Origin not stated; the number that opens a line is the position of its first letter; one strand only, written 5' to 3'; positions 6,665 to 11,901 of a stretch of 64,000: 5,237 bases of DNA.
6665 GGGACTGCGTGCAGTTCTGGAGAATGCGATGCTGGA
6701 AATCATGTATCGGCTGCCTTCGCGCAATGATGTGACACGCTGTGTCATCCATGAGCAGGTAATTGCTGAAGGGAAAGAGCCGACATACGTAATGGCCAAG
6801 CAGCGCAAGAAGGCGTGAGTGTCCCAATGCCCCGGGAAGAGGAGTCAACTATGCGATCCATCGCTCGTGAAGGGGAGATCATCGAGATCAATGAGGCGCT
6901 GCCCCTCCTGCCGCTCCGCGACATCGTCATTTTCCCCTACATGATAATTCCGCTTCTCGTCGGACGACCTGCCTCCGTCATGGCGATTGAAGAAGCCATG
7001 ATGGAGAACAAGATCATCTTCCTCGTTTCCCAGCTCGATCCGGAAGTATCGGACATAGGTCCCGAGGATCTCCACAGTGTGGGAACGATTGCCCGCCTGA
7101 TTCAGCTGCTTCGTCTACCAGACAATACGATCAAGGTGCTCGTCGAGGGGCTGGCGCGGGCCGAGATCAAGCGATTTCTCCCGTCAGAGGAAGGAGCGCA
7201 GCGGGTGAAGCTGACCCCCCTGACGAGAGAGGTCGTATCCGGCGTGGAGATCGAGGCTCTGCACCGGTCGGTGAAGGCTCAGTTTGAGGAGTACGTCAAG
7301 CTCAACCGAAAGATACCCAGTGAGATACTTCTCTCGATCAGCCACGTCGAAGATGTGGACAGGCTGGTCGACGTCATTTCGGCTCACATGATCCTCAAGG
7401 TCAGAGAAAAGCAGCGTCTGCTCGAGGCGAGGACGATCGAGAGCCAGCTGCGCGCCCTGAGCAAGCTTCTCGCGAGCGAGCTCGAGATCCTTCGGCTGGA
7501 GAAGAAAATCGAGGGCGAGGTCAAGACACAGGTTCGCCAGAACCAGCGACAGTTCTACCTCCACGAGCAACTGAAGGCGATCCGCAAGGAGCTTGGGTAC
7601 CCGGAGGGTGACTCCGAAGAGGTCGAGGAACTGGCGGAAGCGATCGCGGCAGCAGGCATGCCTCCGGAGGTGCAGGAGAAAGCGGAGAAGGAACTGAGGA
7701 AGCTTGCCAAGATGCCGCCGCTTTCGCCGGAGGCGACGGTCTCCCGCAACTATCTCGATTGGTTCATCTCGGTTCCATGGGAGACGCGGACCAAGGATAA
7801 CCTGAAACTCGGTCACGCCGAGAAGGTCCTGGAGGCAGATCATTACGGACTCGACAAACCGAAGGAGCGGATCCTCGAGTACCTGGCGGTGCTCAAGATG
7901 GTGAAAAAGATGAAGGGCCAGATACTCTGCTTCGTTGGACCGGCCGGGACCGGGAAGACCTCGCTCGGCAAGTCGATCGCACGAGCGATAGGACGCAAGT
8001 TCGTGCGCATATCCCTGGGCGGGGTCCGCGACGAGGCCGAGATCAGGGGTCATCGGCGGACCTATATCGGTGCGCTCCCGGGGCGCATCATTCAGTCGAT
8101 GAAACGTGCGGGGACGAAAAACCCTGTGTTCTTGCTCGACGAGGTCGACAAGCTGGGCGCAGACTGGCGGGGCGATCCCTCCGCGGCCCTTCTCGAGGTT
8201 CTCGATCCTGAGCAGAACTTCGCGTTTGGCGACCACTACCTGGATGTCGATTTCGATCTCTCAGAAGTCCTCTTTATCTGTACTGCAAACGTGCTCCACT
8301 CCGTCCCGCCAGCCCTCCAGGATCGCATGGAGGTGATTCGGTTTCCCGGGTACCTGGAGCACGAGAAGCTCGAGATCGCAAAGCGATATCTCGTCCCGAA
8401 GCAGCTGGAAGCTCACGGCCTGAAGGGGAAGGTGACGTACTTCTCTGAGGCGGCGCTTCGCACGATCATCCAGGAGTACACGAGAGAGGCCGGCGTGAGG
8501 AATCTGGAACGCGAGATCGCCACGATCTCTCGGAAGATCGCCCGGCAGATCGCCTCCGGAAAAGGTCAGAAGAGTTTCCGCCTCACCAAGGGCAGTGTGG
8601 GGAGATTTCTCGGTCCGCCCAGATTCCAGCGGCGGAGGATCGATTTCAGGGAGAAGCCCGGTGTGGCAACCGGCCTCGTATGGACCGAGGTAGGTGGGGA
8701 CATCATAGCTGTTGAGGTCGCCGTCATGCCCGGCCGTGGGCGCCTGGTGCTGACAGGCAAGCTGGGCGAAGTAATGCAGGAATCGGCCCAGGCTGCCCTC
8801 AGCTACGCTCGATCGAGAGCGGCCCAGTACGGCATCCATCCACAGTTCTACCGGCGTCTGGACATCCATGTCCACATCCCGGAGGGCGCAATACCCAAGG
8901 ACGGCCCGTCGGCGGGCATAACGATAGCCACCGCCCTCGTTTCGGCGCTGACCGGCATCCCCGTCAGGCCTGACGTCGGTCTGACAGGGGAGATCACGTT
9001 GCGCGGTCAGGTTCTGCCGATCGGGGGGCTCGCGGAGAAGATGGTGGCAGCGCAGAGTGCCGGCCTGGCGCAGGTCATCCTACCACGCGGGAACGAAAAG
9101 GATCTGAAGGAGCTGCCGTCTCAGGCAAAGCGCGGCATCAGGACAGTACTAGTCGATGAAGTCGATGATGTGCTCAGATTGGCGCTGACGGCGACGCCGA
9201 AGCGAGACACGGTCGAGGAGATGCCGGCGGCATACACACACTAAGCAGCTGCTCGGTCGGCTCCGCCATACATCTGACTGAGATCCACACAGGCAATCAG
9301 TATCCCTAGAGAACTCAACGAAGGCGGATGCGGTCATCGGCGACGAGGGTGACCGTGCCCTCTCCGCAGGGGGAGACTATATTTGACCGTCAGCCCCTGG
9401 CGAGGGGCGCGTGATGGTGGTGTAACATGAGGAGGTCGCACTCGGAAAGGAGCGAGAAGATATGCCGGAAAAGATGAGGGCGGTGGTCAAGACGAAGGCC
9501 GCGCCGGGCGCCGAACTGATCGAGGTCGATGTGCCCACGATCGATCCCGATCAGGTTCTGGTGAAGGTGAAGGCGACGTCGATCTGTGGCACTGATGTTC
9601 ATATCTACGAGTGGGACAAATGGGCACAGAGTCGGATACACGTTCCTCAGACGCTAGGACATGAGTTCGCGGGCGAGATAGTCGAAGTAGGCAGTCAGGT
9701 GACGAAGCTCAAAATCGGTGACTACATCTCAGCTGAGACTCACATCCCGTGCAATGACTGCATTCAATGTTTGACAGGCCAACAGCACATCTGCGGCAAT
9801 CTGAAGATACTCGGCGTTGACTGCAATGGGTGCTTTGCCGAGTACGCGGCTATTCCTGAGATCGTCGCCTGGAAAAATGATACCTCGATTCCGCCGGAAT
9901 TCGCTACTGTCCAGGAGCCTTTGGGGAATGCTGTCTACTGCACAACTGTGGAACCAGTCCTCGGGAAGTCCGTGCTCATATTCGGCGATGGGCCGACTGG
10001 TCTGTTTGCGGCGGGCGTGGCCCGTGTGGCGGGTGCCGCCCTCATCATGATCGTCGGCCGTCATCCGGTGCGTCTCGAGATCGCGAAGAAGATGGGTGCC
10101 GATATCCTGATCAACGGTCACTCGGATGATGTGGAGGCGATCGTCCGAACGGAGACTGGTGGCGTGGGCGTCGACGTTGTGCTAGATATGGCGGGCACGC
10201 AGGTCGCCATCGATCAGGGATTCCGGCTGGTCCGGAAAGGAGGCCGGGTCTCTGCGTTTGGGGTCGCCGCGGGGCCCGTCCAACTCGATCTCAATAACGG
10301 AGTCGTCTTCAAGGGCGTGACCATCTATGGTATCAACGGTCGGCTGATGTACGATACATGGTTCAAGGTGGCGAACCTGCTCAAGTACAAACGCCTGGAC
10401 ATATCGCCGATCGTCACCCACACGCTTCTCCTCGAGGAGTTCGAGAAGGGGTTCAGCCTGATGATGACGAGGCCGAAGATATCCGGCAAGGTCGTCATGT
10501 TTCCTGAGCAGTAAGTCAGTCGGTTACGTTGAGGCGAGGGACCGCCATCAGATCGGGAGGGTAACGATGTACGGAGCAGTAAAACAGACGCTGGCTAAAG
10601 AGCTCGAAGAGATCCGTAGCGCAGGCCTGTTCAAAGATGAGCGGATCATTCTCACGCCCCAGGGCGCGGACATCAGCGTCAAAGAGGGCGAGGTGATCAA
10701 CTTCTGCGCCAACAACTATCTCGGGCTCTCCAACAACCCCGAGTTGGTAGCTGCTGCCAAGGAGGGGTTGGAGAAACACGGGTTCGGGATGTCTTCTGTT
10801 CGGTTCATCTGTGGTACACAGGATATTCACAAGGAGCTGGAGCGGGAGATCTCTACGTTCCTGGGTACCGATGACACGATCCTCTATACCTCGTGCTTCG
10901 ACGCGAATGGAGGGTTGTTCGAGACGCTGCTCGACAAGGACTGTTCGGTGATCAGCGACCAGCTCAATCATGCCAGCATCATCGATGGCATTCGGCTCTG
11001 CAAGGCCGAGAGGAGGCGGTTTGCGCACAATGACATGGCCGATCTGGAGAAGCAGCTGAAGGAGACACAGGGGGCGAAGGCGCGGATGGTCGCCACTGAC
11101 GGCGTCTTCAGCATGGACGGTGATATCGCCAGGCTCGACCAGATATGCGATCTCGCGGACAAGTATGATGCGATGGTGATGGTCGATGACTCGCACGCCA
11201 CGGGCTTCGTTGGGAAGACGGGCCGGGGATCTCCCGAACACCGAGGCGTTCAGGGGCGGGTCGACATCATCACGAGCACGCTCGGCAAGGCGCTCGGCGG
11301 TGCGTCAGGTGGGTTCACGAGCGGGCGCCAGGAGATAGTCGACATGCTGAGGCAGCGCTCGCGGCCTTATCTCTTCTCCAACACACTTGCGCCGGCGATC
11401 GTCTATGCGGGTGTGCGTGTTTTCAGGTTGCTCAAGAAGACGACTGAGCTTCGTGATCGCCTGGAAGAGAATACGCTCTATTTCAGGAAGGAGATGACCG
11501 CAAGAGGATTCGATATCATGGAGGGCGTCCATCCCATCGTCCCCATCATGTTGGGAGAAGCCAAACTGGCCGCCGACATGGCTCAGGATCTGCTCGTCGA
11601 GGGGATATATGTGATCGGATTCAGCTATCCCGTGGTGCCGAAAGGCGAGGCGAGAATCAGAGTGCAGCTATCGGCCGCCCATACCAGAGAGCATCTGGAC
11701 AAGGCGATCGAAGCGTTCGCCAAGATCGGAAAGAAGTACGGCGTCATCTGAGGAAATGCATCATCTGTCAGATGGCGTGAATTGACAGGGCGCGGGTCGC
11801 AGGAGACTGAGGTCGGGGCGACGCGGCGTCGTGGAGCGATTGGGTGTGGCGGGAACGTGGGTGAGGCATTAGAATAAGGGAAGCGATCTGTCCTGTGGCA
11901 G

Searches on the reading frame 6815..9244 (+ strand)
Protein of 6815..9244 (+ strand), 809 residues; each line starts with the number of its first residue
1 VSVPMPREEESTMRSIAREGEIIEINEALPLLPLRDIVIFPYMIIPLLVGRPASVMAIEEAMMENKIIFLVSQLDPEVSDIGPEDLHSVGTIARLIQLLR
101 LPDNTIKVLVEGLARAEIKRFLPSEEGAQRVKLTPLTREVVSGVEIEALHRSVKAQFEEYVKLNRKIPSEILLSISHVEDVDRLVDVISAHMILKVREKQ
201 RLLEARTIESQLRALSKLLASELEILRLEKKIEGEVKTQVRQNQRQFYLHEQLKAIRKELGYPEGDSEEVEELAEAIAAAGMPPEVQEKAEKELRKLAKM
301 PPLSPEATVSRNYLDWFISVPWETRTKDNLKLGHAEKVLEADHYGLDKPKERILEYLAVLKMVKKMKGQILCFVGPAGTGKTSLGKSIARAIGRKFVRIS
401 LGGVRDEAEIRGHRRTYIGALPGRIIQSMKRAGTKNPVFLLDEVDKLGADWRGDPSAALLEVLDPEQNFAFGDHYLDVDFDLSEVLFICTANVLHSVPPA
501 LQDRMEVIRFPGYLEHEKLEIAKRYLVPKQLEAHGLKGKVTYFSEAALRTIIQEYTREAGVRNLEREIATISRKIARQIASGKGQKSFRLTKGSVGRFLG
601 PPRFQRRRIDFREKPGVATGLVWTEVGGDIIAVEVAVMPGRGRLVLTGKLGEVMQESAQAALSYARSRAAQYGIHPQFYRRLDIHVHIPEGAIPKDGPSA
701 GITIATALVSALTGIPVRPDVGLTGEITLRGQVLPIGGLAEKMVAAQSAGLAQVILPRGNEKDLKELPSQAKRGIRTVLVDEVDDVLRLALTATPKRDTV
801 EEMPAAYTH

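Call 54: search_protein_families(library=pfam, proteins=[window:6815-9244:+], max_evalue=0.0001)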
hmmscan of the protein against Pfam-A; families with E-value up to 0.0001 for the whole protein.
window:6815-9244:+ (809 aa): 7 families
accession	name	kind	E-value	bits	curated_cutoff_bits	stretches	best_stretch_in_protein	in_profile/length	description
PF05362.19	Lon_C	-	2e-84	282.7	21.1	1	591-792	3-204/205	Lon protease (S16) C-terminal proteolytic domain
PF02190.22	LON_substr_bdg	-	5.5e-45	154.2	28.7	1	29-220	2-199/200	ATP-dependent protease La (LON) substrate-binding domain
PF00004.35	AAA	-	8.4e-24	84.9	21.2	1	371-510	1-128/131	ATPase family associated with various cellular activities (AAA)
PF22667.2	Lon_lid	-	4.3e-22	78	27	1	532-586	1-55/57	Lon protease AAA+ ATPase lid domain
PF07728.20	AAA_5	-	9.3e-09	35.8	22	1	371-505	2-139/139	AAA domain (dynein-related subfamily)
PF13541.12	ChlI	-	2.1e-07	31.3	27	1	633-760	1-121/121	Subunit ChlI of Mg-chelatase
PF08298.17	AAA_PrkA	-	9.5e-06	25.3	25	1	340-393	58-110/358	PrkA AAA domain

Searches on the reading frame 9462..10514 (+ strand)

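Call 54: search_protein_families(library=pfam, proteins=[window:9462-10514:+], max_evalue=0.0001)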
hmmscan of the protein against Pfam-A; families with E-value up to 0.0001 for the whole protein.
window:9462-10514:+ (350 aa): 4 families
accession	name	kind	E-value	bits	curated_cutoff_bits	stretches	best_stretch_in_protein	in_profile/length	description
PF08240.17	ADH_N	-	7.9e-29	100.4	23.5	1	29-134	2-97/104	Alcohol dehydrogenase GroES-like domain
PF00107.32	ADH_zinc_N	-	6.7e-26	91.2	31.8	1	178-307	1-127/129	Zinc-binding dehydrogenase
PF13602.12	ADH_zinc_N_2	-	8.3e-08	33.7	27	1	211-345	1-133/134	Zinc-binding dehydrogenase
PF16912.11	Glu_dehyd_C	-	7.4e-05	22.8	34.9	0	169-332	32-199/211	Glucose dehydrogenase C-terminus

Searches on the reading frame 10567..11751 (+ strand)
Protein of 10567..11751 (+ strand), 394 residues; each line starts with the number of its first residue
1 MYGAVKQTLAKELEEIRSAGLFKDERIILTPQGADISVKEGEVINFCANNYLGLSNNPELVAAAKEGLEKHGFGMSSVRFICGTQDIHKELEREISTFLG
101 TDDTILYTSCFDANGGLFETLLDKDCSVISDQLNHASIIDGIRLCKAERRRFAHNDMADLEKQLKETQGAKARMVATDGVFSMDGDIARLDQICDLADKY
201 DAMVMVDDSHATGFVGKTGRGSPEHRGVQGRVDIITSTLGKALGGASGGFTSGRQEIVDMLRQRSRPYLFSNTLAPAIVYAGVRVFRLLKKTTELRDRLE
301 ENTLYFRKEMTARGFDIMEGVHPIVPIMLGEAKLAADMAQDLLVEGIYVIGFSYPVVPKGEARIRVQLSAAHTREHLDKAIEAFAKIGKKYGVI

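Call 54: search_protein_families(library=pfam, proteins=[window:10567-11751:+], max_evalue=0.0001)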
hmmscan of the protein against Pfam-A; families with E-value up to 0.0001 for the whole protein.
window:10567-11751:+ (394 aa): 1 family
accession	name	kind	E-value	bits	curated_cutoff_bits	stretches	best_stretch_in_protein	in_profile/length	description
PF00155.27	Aminotran_1_2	-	1.4e-67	228.9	19.7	1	42-384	2-361/361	Aminotransferase class I and II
